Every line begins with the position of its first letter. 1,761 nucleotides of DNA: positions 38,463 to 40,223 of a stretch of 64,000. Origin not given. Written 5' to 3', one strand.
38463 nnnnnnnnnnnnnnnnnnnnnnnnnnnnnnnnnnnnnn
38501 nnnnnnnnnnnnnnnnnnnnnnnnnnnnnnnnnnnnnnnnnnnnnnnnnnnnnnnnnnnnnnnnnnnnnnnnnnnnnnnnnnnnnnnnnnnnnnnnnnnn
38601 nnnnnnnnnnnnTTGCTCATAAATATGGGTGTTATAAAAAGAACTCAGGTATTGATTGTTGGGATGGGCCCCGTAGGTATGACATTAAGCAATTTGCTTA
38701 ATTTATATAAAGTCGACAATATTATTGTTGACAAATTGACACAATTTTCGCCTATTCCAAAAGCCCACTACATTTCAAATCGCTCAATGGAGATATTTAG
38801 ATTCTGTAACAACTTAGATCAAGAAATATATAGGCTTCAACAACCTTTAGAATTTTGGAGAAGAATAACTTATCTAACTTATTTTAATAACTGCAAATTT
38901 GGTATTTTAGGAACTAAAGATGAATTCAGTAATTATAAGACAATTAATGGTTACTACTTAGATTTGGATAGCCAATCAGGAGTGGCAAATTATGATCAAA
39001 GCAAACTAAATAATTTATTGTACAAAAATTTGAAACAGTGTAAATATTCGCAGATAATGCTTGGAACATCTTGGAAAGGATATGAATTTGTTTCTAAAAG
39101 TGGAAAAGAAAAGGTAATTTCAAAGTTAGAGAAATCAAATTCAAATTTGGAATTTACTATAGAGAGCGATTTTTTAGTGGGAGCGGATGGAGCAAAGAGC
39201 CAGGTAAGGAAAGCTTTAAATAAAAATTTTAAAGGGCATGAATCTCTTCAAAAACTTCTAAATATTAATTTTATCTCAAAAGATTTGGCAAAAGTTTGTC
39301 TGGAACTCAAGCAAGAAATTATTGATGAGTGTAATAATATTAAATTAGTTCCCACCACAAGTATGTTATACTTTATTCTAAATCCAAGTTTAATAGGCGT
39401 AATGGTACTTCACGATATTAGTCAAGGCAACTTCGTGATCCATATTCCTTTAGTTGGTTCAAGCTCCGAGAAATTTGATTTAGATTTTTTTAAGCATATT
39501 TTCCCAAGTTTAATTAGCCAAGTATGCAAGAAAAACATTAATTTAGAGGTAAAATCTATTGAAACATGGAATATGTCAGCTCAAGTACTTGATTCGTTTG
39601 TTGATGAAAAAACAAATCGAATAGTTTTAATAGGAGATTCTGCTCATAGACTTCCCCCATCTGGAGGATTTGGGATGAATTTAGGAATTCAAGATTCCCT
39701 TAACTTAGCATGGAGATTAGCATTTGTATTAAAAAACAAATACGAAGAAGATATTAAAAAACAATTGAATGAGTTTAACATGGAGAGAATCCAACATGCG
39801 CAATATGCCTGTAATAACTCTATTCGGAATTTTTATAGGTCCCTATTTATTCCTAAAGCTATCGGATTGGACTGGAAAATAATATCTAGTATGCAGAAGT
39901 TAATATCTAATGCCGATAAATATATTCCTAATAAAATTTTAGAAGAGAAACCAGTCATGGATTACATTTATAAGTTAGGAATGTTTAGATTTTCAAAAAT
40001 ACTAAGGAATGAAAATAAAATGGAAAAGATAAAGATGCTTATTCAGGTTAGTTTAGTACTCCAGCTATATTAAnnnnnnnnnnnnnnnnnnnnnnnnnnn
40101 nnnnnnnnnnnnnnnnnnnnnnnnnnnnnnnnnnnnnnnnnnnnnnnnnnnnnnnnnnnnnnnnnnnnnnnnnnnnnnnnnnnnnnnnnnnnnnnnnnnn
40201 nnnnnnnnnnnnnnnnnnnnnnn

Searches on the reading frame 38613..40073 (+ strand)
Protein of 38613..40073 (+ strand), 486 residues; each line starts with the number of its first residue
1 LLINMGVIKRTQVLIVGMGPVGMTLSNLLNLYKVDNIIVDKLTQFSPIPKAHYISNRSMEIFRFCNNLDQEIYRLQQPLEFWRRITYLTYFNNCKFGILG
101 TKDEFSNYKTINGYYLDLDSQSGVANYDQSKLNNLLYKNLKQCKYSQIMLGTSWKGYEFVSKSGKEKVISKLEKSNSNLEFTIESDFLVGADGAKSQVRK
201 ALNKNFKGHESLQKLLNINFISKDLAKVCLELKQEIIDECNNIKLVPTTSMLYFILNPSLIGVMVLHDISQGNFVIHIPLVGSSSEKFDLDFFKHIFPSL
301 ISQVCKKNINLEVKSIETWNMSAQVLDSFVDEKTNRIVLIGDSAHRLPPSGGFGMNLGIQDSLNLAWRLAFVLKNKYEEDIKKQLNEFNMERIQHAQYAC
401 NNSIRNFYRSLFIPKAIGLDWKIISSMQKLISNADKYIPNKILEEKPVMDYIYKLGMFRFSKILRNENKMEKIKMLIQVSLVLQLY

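Call 3: search_protein_families(library=pfam, proteins=[window:38613-40073:+], max_evalue=0.01)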
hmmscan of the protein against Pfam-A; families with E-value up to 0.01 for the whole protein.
window:38613-40073:+ (486 aa): 2 families
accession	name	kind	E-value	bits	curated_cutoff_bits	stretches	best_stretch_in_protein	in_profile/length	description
PF01494.25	FAD_binding_3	-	1.8e-56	192.3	22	1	10-400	1-346/349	FAD binding domain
PF08491.16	SE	-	4.7e-05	23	20.1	1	294-413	91-206/276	Squalene epoxidase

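Call 83: search_protein_families(library=ncbifam, proteins=[P0019, P0009, P0001], max_evalue=0.001)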
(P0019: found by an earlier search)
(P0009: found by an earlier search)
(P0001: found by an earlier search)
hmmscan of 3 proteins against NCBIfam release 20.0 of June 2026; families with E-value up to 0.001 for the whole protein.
P0019 (568 aa): 53 families (the best 25 are shown)
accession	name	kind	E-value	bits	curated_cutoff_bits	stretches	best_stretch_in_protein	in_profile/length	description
NF004780.0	PRK06126.1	subfamily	2.9e-54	184.3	445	1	4-374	6-347/552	hypothetical protein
NF045577.1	FAD_mono_MbnF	equivalog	6e-41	140.6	800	1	4-407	2-366/531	methanobactin biosynthesis FAD monooxygenase MbnF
NF046068.1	AkvoneHdxseDnrF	equivalog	6.6e-37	127.5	650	1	9-413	1-366/439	aklavinone 12-hydroxylase DnrF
NF046069.1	AkvoneHdxseRdmE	equivalog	3.7e-35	121.7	700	1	9-405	1-360/521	aklavinone 12-hydroxylase RdmE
NF004829.0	PRK06183.1-3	subfamily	2.8e-33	115.5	390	2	330-400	287-354/520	bifunctional 3-(3-hydroxy-phenyl)propionate/3-hydroxycinnamic acid hydroxylase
NF004831.0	PRK06183.1-5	equivalog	1.2e-30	106.5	546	3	296-393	249-340/568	bifunctional 3-(3-hydroxy-phenyl)propionate/3-hydroxycinnamic acid hydroxylase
NF006002.0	PRK08132.1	subfamily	2.6e-28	98.7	416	3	298-401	271-368/552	FAD-dependent oxidoreductase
NF004832.0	PRK06184.1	subfamily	4.2e-27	95.1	476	3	297-372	252-325/506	hypothetical protein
NF006092.0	PRK08244.1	equivalog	1.5e-24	86.5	644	2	7-207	3-174/494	monooxygenase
NF004830.0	PRK06183.1-4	equivalog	9.5e-24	83.7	1135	2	7-207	19-196/617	bifunctional 3-(3-hydroxy-phenyl)propionate/3-hydroxycinnamic acid hydroxylase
NF033145.1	rif_monoox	equivalog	3.5e-23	82.2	800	2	329-393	267-328/472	rifampin monooxygenase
NF006144.0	PRK08294.1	subfamily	1.5e-22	79.6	560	2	7-207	33-225/637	phenol 2-monooxygenase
NF004828.0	PRK06183.1-2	equivalog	3.5e-22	78.4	853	2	317-395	271-343/568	bifunctional 3-(3-hydroxy-phenyl)propionate/3-hydroxycinnamic acid hydroxylase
NF004827.0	PRK06183.1-1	equivalog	7.7e-22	77.4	966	2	5-220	14-206/554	bifunctional 3-(3-hydroxy-phenyl)propionate/3-hydroxycinnamic acid hydroxylase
NF005303.0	PRK06834.1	subfamily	1.3e-19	70.1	625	1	329-376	263-310/488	hypothetical protein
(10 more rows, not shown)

P0009 (535 aa): 10 families
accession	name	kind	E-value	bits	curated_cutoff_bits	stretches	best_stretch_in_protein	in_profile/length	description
NF010590.0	PRK13984.1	equivalog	3.4e-13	48.6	946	1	9-111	290-382/611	putative oxidoreductase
NF009454.0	PRK12814.1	equivalog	8.4e-11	40.9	916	1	9-115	195-291/657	putative NADPH-dependent glutamate synthase small subunit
NF009410.0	PRK12771.1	subfamily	3.1e-10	39.3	516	1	9-121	140-241/566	NAD(P)-binding protein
TIGR01316.1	gltA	equivalog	4.5e-10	38.9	471.75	1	9-120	135-237/449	NADPH-dependent glutamate synthase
TIGR01317.1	GOGAT_sm_gam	subfamily_domain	1.9e-09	36.9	447.7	1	9-121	145-246/485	glutamate synthase small subunit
TIGR01318.1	gltD_gamma_fam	subfamily_domain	9.4e-09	34.4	482.95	1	9-117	143-241/467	glutamate synthase, small subunit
NF009451.0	PRK12809.1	equivalog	1.7e-07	29.9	1154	1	9-112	312-405/639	formate-dependent uric acid utilization protein YgfT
NF009408.0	PRK12769.1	equivalog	4.4e-07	28.4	1003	1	9-117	329-427/659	formate-dependent uric acid utilization protein AegA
NF009409.0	PRK12770.1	subfamily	3.3e-05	23.1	343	1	8-115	19-132/360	putative glutamate synthase subunit beta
NF009414.0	PRK12778.1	equivalog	0.00012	20.5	1103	1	8-126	432-542/752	bifunctional dihydroorotate dehydrogenase B NAD binding subunit/NADPH-dependent glutamate synthase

P0001 (1201 aa): 1 family
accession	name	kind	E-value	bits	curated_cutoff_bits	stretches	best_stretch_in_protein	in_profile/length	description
NF011681.0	PRK15101.1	equivalog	2.6e-05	22.4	765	1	78-135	80-136/961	pitrilysin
